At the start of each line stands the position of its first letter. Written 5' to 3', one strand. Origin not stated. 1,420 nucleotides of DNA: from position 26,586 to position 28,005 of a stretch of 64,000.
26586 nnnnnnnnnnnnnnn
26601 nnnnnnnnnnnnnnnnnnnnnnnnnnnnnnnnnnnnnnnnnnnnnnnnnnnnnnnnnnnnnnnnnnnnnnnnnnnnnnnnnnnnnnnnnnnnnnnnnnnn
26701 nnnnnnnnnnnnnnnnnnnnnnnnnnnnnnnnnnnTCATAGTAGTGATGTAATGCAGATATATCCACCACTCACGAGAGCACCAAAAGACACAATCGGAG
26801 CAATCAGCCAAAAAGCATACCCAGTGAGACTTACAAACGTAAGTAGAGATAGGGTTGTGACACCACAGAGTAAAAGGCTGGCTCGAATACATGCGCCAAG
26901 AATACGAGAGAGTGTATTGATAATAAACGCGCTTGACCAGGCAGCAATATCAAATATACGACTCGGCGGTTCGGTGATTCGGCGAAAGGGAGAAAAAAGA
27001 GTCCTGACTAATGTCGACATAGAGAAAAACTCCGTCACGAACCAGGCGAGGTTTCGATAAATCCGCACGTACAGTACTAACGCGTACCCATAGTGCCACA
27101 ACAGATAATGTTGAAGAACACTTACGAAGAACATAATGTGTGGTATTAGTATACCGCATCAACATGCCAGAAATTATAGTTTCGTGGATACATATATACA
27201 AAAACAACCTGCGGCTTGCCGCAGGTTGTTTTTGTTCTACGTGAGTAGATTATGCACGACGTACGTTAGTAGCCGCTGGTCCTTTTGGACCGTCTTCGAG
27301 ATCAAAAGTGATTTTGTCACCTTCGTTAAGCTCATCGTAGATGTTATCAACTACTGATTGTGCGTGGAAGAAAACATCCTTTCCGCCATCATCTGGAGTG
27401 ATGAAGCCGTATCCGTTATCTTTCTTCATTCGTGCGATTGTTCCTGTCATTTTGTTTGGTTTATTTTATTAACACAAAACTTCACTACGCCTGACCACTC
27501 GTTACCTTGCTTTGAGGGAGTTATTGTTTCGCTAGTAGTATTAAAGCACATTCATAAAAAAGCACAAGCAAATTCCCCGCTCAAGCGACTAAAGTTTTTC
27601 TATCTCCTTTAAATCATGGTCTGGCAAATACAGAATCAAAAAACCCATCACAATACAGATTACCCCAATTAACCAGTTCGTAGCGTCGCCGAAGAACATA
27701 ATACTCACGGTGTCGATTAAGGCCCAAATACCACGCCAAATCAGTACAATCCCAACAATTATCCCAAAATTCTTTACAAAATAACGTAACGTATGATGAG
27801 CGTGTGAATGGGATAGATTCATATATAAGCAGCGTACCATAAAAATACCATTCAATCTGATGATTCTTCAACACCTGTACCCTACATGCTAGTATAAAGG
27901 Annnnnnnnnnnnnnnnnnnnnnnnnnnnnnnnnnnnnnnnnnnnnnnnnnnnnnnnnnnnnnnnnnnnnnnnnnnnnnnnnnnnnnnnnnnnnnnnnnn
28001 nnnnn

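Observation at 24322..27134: Membrane-anchored Clp/Hsp100 ATPase with a dead first NBD, co-translated with a small membrane protein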

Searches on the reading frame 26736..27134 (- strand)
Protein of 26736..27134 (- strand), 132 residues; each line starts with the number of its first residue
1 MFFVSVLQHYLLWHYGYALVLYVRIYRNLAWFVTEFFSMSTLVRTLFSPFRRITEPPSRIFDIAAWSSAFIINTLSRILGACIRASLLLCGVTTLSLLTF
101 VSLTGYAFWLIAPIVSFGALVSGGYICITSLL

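Call 5: search_protein_families(library=pfam, proteins=[window:26736-27134:-], max_evalue=0.01)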
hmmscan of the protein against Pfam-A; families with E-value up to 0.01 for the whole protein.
window:26736-27134:- (132 aa): 0 families

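Call 6: search_protein_families(library=ncbifam, proteins=[window:26736-27134:-], max_evalue=0.01)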
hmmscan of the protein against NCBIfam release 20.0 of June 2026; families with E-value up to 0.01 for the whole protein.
window:26736-27134:- (132 aa): 0 families

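Call 19: find_homologous_proteins(query=A2, max_evalue=0.001)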
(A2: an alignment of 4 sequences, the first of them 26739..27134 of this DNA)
Query A2 (4 sequences) (132 aa, profile of the alignment): 281 proteins with E <= 0.001 among 2502 candidates; the best 120 are listed.
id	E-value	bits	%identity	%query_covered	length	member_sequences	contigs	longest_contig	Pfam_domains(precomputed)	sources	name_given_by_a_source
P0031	1.4e-57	211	40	95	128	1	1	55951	-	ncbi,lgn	-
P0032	5.6e-57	209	44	93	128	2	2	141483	-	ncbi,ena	-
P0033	1.1e-56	208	56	100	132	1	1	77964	-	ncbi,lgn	-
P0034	2.0e-56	208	40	95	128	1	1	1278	-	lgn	-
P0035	3.0e-56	207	41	95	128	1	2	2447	-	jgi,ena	-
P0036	3.8e-56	207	40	95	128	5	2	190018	-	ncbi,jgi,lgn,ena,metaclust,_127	metaclust:\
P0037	5.0e-56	206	41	95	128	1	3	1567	-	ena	-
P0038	2.4e-55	204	100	100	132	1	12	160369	-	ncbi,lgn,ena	-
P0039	3.9e-54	200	42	95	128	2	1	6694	-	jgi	jgi:hypothetical protein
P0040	5.1e-54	200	42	95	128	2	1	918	-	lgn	-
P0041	6.9e-54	199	41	95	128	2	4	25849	-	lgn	-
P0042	9.2e-54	199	38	97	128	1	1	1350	-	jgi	jgi:hypothetical protein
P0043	1.8e-52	195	40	95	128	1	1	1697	-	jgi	jgi:hypothetical protein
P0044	2.5e-52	194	40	95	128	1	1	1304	-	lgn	-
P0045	4.0e-52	194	86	100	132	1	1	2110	-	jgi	jgi:hypothetical protein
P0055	3.1e-48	181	45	93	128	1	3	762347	-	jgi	-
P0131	6.7e-33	132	41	98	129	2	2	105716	-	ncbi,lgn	-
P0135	2.3e-32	130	39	86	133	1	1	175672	-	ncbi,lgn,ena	-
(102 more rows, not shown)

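Call 20: find_encoding_contigs(protein=P0055, flank=5000, max_places=1)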
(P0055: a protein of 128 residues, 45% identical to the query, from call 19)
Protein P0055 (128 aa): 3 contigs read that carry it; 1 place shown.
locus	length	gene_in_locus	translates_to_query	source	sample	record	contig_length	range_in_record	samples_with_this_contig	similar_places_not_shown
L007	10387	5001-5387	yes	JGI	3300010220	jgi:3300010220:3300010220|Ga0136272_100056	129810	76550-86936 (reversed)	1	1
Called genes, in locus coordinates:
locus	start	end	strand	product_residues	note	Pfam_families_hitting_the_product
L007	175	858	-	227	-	PF13384:HTH_23 (weak)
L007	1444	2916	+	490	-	PF01743:PolyA_pol, PF12627:PolyA_pol_RNAbd, PF01966:HD, PF13735:tRNA_NucTran2_2 (weak)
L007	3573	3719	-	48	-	-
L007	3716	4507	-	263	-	PF03372:Exo_endo_phos, PF14529:Exo_endo_phos_2 (weak)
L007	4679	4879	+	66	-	PF00313:CSD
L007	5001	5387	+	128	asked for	-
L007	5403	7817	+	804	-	PF00158:Sigma54_activat (faint), PF13191:AAA_16 (faint), PF07724:AAA_2, PF00004:AAA (weak), PF07728:AAA_5, PF10431:ClpB_D2-small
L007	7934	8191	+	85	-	-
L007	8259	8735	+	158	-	-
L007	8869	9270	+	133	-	PF09685:MamF_MmsF (weak)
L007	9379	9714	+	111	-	-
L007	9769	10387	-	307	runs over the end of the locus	PF02899:Phage_int_SAM_1, PF13495:Phage_int_SAM_4 (faint), PF00589:Phage_integrase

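Call 21: find_encoding_contigs(protein=P0135, flank=5000, max_places=1)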
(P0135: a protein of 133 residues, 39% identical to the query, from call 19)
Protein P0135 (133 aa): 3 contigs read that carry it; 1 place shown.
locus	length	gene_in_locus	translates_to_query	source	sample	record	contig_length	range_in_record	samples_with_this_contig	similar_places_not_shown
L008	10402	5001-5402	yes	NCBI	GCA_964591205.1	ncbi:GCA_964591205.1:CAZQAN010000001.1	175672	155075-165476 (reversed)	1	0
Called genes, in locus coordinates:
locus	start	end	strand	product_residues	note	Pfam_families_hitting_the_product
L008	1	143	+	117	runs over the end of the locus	PF09966:DUF2200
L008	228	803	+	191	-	PF18979:DUF5715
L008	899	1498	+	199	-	PF06941:NT5C (weak)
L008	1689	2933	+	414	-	PF00890:FAD_binding_2, PF01134:GIDA (weak), PF01266:DAO (weak), PF01494:FAD_binding_3 (weak), PF03486:HI0933_like, PF07992:Pyr_redox_2 (weak), PF12831:FAD_oxidored, PF22780:HI0933_like_1st, +3 more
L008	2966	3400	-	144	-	-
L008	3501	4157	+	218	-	PF00753:Lactamase_B (weak), PF13483:Lactamase_B_3, PF23023:Anti-Pycsar_Apyc1 (faint), PF12706:Lactamase_B_2 (weak)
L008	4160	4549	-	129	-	PF00072:Response_reg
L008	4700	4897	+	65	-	PF00313:CSD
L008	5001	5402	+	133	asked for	-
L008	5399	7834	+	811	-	PF13191:AAA_16 (faint), PF17871:AAA_lid_9 (weak), PF00004:AAA (weak), PF07724:AAA_2, PF07728:AAA_5 (weak), PF10431:ClpB_D2-small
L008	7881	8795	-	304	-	PF02899:Phage_int_SAM_1, PF13495:Phage_int_SAM_4 (weak), PF00589:Phage_integrase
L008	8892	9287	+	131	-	-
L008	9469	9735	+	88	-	PF00312:Ribosomal_S15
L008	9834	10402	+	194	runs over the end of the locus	PF01936:NYN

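Call 22: find_encoding_contigs(protein=P0131, flank=5000, max_places=1)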
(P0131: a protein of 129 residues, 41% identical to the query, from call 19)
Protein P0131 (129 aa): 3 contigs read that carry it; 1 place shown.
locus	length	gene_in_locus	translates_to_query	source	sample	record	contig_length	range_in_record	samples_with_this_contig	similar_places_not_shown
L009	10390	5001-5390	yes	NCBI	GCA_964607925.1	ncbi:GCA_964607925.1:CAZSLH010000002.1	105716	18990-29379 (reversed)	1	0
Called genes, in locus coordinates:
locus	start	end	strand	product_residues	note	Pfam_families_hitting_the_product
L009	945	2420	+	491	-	PF01743:PolyA_pol, PF12627:PolyA_pol_RNAbd, PF01966:HD, PF13735:tRNA_NucTran2_2 (weak)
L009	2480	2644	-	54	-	-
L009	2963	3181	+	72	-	-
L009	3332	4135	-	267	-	PF03372:Exo_endo_phos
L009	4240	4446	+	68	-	-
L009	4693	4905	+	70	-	PF00313:CSD, PF08206:OB_RNB (weak)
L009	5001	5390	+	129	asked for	-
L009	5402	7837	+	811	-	PF17871:AAA_lid_9 (faint), PF00004:AAA (weak), PF07724:AAA_2, PF07728:AAA_5, PF10431:ClpB_D2-small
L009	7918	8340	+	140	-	-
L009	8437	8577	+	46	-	-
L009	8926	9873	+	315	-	PF00246:Peptidase_M14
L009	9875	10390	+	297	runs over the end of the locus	PF00246:Peptidase_M14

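Call 42: predict_structure(alignment_id=A3)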
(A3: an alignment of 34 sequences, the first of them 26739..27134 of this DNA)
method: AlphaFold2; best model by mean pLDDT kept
length: 132 residues; sequences in the alignment: 34
mean_pLDDT: 86.0   pTM: 0.58
mean pLDDT of the five models: 86.0, 84.9, 84.9, 82.9, 77.8
residues with pLDDT >= 90: 39; 70-90: 85; 50-70: 8; < 50: 0
segments of 3 or more residues with pLDDT < 50: none
pLDDT, mean of each block of 10 residues (from residue 1): 87 86 89 79 75 69 86 88 90 92 89 91 96 90
secondary structure, 60 per line:
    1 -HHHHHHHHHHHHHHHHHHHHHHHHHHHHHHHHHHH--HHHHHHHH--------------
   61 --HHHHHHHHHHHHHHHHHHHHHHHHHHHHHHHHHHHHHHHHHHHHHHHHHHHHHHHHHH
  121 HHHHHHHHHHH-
elements in order: H2-36 H39-46 H63-131

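Call 48: search_protein_families(library=padloc, proteins=[window:26739-27134:-], max_evalue=0.01)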
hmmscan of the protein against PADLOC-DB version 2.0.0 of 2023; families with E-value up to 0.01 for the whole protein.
window:26739-27134:- (132 aa): 0 families

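Call 61: search_protein_families(library=pfam, alignment_id=A3, max_evalue=10)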
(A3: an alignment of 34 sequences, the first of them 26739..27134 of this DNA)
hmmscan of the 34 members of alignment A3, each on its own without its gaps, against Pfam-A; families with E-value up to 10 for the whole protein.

A. member 1, window:26739-27134:- (132 aa): 0 families

B. families by the number of members that match (of 34 scanned): 8 families
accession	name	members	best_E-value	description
PF20990.2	DUF2207_C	5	0.38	Predicted membrane protein (DUF2207) C-terminal domain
PF00487.30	FA_desaturase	3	0.17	Fatty acid desaturase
PF01146.22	Caveolin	1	0.43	Caveolin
PF14242.11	DUF4342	1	0.46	Domain of unknown function (DUF4342)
PF05230.16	MASE2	1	1.1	MASE2 domain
PF17280.7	DUF5345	1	2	Family of unknown function (DUF5345)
PF12046.13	CCB1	1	6.6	Cofactor assembly of complex C subunit B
PF06796.16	NapE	1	8.8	Periplasmic nitrate reductase protein NapE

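Call 62: search_solved_structures(query=A3, max_evalue=10)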
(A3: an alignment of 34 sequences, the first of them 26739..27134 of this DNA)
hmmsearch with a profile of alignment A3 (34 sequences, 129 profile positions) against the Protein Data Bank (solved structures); distinct sequences matched with E-value up to 10: 1.
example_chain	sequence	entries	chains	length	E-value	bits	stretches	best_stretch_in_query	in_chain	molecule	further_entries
9f98_B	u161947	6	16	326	0.26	14.6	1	16-99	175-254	Crossover junction endonuclease EME1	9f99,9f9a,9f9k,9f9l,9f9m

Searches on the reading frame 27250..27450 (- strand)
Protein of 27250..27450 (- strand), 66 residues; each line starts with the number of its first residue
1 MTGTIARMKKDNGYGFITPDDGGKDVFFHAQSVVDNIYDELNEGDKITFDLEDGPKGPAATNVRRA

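Call 5: search_protein_families(library=pfam, proteins=[window:27250-27450:-], max_evalue=0.01)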
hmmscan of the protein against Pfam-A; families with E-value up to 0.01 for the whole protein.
window:27250-27450:- (66 aa): 2 families
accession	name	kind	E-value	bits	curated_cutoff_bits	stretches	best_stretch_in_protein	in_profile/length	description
PF00313.28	CSD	-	4.9e-23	81.2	27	1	1-65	1-65/66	'Cold-shock' DNA-binding domain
PF08206.17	OB_RNB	-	0.00082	19.5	24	1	11-32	7-28/58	Ribonuclease B OB domain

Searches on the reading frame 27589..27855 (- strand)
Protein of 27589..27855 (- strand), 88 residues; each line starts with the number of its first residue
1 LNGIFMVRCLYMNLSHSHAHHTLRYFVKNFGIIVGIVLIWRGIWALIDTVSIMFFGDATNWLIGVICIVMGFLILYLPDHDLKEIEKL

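Call 5: search_protein_families(library=pfam, proteins=[window:27589-27855:-], max_evalue=0.01)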
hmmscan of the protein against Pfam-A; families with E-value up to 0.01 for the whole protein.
window:27589-27855:- (88 aa): 3 families
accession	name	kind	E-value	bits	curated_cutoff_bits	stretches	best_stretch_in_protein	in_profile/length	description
PF15993.10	Fuseless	-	0.0007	19.5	25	1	24-75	238-288/298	Fuseless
PF04290.18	DctQ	-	0.0055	17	28.3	1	3-76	46-121/132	Tripartite ATP-independent periplasmic transporters, DctQ component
PF03729.18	DUF308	-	0.0059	17.3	25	1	30-75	24-72/73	Short repeat of unknown function (DUF308)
